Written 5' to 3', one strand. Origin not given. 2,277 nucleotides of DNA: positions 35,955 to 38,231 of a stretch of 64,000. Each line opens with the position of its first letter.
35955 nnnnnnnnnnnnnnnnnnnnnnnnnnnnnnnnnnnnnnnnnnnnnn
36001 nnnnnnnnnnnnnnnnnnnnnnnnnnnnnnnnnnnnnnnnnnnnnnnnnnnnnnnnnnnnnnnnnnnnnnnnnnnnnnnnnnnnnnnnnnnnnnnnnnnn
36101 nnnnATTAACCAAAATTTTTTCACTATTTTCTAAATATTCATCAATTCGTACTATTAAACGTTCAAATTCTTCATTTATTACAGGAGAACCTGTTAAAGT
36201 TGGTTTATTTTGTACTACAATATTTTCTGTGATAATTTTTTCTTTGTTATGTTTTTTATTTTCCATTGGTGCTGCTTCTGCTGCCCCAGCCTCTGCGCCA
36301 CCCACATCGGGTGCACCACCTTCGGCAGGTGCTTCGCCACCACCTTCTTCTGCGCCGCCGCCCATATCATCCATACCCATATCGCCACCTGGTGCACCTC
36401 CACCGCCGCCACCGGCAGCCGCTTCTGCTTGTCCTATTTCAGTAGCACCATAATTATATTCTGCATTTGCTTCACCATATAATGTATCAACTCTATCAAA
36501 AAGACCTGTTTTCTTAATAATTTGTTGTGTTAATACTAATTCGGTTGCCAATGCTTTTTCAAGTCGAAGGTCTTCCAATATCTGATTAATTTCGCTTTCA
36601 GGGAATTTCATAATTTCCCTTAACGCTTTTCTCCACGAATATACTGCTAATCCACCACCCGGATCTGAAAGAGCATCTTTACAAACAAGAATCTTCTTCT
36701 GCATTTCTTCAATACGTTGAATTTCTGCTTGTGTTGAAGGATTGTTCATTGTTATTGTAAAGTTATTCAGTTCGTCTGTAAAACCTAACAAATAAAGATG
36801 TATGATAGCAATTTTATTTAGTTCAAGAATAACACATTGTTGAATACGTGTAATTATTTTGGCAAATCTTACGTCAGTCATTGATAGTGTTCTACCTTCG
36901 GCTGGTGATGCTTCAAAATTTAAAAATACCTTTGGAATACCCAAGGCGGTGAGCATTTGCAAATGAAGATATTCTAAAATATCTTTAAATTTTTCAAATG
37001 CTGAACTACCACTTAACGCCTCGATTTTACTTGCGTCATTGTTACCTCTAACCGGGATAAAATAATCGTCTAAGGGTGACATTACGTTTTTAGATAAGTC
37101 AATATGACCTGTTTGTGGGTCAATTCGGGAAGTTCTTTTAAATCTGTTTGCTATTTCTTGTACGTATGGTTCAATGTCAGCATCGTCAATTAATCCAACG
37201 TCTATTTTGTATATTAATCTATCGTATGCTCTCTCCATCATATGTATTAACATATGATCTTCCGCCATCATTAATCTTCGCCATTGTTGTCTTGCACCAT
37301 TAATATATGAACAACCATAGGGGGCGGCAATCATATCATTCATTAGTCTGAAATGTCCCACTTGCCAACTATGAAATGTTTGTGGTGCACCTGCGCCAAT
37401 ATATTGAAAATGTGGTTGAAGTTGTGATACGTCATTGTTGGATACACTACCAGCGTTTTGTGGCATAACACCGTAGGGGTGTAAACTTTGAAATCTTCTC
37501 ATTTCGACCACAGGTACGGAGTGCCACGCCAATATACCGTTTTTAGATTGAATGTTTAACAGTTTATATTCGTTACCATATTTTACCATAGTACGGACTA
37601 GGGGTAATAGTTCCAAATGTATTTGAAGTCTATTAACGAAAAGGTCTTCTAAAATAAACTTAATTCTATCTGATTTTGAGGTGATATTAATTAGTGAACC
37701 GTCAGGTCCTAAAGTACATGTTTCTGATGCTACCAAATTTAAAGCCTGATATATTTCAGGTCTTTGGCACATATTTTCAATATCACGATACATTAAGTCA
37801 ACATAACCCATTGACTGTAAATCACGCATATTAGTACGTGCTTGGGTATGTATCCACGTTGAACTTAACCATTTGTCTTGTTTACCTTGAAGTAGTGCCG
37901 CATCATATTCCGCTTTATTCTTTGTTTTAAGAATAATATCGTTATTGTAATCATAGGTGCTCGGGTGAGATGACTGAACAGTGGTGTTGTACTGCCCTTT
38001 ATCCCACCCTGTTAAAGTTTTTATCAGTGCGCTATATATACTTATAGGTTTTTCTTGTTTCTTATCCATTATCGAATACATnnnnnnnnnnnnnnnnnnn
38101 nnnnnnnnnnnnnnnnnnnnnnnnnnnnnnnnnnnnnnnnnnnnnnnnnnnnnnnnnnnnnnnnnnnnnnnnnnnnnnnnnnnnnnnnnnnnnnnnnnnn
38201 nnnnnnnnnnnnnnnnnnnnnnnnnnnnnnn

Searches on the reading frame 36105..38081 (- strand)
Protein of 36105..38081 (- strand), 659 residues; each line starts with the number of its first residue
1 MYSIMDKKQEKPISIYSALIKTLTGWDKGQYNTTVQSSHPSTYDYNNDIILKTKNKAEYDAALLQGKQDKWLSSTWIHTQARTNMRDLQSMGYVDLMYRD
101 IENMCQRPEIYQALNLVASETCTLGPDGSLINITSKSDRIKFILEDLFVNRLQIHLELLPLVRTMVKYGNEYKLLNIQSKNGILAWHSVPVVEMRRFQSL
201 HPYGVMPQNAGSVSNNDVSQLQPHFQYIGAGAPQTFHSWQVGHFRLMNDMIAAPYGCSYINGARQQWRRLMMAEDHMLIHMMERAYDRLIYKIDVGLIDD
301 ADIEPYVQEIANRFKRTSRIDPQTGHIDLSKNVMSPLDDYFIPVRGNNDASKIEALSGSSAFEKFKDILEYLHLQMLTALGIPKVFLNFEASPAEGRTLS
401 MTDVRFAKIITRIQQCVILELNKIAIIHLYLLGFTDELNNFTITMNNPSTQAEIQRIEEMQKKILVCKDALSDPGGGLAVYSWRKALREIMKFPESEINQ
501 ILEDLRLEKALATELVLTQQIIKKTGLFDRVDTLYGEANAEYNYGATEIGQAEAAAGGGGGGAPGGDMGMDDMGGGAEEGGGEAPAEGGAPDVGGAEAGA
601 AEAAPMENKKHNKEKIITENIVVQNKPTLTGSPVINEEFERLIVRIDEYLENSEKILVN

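Call 28: search_protein_families(library=phrogs, proteins=[window:36105-38081:-], max_evalue=0.001)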
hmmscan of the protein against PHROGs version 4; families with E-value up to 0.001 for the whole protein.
window:36105-38081:- (659 aa): 1 family
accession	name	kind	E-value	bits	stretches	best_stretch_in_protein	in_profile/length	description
phrog_213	-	head and packaging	4.2e-42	145.4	1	97-509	63-498/528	portal protein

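Call 62: search_dna_similar(query=window:36105-38081:-, collection=phages, mode=protein, max_rows=15)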
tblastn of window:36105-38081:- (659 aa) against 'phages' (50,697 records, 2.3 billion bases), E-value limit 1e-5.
Records with a match: 799; places in all: 799; records where one place covers at least 80% of the query: 0.
Best place of each record, by identity: <60% 799.
By first word of the organism name: Salmonella 174; Escherichia 103; Synechococcus 85; Acinetobacter 67; Klebsiella 55; Campylobacter 50; Vibrio 48; Cyanophage 21; Dickeya 19; Rhizobium 18; and 39 more.
By host as written in the record: - 104; Escherichia coli 27; Salmonella enterica 26; Klebsiella pneumoniae 24; Salmonella enterica subsp. enterica serovar Enteritidis PT1 21; Acinetobacter baumannii 19; Salmonella enterica subsp. enterica serovar Typhimurium 18; Synechococcus sp. 18; and 246 more.
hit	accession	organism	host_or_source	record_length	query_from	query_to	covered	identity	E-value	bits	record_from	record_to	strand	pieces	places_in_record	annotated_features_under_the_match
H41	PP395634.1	Microcystis phage Mel-JY01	Microcystis elabens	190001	97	506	62%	33.7%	3e-61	228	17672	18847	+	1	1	hypothetical protein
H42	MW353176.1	Flavobacterium phage vB_FspM_immuto_3-5A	Flavobacterium sp. LMO8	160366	97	464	56%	32.6%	2e-52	202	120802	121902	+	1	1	capsid assembly protein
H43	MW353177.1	Flavobacterium phage vB_FspM_immuto_13-6C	Flavobacterium sp. LMO8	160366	97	464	56%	32.6%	2e-52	202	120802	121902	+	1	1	capsid assembly protein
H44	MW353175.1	Flavobacterium phage vB_FspM_immuto_2-6A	Flavobacterium sp. LMO8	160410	97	464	56%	32.6%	2e-52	202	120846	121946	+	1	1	capsid assembly protein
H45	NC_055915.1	Flavobacterium phage vB_FspM_immuto_2-6A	Flavobacterium sp. LMO8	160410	97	464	56%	32.6%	2e-52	202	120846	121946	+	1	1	capsid assembly protein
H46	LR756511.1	uncultured phage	metagenomic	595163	89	509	64%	25.4%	3e-19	99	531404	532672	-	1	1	record has no annotation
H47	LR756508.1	uncultured phage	metagenomic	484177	97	399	44%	35.4%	7e-18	175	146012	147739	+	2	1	record has no annotation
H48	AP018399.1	Xanthomonas phage XacN1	Xanthomonas citri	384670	75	511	66%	21.8%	2e-14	84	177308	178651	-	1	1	portal vertex protein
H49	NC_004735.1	Rhodothermus phage RM378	Rhodothermus marinus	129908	88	468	58%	24.4%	2e-23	112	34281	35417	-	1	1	20: portal protein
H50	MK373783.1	Escherichia phage vB_EcoM_KWBSE43-6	Escherichia coli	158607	94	509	63%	21.8%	6e-8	62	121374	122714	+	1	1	putative portal vertex protein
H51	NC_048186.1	Escherichia phage vB_EcoM_KWBSE43-6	Escherichia coli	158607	94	509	63%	21.8%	6e-8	62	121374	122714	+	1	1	putative portal vertex protein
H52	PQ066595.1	Klebsiella phage phi1_175010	Klebsiella pneumoniae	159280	94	509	63%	21.8%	6e-8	62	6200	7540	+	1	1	portal protein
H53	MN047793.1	Xanthomonas phage Xoo-sp13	Xanthomonas oryzae pv. oryzae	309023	98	511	63%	21.8%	1e-11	74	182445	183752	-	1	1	portal vertex protein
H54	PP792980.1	Klebsiella phage XDRKpn-1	Klebsiella pneumoniae ST11 (carbapenem ...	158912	94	509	63%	21.4%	6e-8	62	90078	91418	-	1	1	portal vertex head protein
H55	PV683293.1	Klebsiella phage HMGUkp5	Klebsiella sp.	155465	94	509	63%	21.4%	7e-8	62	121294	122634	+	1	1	portal protein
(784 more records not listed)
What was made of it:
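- Tried and rejected: The closest cultured relatives by portal protein are only about 33% identical (call 62).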
